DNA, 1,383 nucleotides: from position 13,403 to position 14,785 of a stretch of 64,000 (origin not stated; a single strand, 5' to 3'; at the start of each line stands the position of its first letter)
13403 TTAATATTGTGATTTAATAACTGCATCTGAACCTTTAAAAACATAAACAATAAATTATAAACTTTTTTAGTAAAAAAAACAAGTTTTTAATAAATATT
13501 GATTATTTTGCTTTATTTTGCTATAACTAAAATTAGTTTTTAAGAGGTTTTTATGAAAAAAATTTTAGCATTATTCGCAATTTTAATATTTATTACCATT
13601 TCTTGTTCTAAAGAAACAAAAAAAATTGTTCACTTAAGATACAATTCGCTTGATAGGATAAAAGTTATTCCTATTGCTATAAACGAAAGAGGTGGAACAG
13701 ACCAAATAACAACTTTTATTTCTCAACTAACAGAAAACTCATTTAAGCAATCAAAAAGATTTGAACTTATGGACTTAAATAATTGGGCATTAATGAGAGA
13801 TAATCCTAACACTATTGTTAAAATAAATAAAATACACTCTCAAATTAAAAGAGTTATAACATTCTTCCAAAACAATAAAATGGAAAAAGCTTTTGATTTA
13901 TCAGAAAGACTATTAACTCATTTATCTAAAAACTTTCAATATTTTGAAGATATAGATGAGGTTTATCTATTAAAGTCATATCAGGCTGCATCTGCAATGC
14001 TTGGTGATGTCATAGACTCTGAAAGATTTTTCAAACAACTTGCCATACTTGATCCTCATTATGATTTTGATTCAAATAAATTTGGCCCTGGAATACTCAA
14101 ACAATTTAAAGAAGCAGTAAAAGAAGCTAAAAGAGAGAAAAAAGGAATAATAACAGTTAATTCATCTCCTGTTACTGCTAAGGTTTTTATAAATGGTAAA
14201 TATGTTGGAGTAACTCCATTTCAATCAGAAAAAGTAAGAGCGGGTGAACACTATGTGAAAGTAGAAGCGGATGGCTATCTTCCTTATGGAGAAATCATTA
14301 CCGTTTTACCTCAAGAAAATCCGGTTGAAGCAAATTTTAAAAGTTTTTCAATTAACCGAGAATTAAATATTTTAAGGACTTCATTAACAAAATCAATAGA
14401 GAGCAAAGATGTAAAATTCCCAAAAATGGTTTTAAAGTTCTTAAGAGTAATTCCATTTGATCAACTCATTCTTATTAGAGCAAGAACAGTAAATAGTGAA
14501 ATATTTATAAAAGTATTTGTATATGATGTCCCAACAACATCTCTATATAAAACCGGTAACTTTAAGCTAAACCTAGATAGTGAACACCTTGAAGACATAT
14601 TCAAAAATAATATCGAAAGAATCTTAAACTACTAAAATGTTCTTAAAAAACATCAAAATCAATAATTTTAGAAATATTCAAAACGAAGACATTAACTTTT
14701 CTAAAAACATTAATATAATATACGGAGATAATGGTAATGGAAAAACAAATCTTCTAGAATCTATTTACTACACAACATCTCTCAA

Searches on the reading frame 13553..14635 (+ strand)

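Call 30: search_protein_families(library=pfam, proteins=[window:13553-14635:+], max_evalue=0.0001)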
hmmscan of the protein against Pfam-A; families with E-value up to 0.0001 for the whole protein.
window:13553-14635:+ (360 aa): 1 family
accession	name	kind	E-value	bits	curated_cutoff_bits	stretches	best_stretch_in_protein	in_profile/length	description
PF08308.17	PEGA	-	1e-14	54.6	20.8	1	198-256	2-60/71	PEGA domain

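Call 33: search_protein_families(library=ncbifam, proteins=[window:13553-14635:+], max_evalue=0.001)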
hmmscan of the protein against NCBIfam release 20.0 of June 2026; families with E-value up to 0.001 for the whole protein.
window:13553-14635:+ (360 aa): 0 families
